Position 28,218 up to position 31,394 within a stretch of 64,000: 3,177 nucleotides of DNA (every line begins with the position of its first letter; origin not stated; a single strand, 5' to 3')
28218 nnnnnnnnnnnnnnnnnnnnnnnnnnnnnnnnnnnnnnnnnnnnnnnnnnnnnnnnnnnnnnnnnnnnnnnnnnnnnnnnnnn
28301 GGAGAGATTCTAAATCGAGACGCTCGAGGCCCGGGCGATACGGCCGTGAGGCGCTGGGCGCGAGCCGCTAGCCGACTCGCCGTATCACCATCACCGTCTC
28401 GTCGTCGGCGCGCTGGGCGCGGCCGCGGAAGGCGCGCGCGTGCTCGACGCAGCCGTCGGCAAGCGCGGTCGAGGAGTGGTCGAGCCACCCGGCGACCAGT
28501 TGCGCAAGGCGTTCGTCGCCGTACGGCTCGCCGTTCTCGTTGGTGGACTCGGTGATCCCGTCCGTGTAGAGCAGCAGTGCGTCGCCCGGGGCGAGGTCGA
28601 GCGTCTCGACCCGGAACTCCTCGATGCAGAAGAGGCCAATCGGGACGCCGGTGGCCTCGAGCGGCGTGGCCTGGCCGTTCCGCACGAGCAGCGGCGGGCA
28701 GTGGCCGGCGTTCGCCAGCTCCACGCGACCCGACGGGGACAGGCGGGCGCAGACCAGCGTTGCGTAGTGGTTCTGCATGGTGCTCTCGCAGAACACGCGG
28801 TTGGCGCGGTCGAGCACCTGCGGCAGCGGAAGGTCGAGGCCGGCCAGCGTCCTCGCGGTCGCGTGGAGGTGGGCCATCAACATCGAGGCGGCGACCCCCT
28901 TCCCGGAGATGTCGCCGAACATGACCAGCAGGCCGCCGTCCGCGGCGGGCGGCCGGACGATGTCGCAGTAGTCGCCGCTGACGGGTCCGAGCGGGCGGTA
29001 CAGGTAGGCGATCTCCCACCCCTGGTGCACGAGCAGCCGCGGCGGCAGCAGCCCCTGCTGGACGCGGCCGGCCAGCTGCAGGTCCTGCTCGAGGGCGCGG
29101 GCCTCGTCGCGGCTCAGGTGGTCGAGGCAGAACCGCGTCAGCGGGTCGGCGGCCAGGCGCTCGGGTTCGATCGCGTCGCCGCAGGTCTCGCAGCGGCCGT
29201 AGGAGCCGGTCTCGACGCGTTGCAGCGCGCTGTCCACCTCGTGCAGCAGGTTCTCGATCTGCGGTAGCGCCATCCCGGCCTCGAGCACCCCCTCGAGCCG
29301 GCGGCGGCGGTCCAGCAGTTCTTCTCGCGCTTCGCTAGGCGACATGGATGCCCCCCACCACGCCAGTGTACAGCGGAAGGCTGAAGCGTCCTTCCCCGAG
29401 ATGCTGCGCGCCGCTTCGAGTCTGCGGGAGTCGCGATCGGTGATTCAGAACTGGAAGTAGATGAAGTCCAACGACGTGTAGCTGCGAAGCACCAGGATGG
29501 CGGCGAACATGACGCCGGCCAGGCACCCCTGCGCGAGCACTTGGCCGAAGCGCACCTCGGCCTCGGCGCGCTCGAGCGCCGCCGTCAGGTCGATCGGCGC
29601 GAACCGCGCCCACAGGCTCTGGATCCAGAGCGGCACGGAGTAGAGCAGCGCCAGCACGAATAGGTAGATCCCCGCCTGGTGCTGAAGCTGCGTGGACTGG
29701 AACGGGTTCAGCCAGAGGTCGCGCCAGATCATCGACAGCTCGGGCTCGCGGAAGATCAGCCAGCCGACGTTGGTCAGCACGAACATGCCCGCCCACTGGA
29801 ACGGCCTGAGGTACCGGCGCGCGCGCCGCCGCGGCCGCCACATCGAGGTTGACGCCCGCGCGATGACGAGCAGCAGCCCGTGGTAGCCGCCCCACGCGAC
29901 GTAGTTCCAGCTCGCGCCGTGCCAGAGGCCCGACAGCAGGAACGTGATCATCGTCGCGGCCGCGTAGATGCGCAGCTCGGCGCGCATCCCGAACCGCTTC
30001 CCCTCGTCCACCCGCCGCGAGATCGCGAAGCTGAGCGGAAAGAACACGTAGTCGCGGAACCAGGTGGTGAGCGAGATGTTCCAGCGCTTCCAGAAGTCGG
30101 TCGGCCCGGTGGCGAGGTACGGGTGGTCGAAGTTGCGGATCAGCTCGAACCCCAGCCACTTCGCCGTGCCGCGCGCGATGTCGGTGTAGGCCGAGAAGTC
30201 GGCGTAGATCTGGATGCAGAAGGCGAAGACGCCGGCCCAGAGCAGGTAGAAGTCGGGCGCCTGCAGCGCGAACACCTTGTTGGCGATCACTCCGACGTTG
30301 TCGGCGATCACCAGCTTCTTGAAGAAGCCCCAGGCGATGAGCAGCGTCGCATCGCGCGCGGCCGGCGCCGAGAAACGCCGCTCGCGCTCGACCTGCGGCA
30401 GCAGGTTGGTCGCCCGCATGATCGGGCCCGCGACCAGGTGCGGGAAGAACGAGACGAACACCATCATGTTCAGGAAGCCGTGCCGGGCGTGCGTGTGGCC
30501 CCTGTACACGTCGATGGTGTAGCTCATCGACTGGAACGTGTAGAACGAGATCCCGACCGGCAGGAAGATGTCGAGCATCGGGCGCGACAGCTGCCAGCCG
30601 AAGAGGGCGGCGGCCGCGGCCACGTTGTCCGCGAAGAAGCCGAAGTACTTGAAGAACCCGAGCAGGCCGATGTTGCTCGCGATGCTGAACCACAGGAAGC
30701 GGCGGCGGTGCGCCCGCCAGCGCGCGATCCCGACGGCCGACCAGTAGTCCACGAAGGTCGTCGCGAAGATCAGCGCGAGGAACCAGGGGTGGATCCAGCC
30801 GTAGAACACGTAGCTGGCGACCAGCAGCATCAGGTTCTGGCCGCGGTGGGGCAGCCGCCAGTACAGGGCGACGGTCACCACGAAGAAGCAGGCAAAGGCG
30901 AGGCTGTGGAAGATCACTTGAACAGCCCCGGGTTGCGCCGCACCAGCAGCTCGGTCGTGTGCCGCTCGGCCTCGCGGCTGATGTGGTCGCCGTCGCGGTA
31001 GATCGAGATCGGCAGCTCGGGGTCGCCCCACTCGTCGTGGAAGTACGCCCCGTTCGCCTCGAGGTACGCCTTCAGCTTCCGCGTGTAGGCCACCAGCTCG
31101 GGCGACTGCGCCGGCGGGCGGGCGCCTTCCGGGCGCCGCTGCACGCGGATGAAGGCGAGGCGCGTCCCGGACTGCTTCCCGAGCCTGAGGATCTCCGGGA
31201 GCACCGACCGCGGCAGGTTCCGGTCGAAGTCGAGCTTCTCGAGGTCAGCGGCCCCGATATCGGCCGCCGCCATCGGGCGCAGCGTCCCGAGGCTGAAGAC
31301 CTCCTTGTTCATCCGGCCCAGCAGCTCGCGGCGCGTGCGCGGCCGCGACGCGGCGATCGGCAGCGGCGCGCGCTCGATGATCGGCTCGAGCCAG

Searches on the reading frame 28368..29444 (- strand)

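Call 78: search_protein_families(library=pfam, proteins=[window:28368-29444:-], max_evalue=0.001)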
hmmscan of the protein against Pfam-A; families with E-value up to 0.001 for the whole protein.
window:28368-29444:- (358 aa): 2 families
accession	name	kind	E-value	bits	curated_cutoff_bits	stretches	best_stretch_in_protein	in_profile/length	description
PF07228.17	SpoIIE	-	5.5e-48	163.9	25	1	169-356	2-191/192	Stage II sporulation protein E (SpoIIE)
PF01258.23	zf-dskA_traR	-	1.4e-09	38.2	24.9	1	80-108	1-29/36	Prokaryotic dksA/traR C4-type zinc finger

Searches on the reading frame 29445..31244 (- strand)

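Call 78: search_protein_families(library=pfam, proteins=[window:29445-31244:-], max_evalue=0.001)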
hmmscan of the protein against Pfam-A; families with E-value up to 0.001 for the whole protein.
window:29445-31244:- (599 aa): 1 family
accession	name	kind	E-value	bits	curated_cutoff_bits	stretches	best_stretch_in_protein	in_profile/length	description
PF03062.24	MBOAT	-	1.7e-13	51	27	1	254-493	78-330/337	MBOAT, membrane-bound O-acyltransferase family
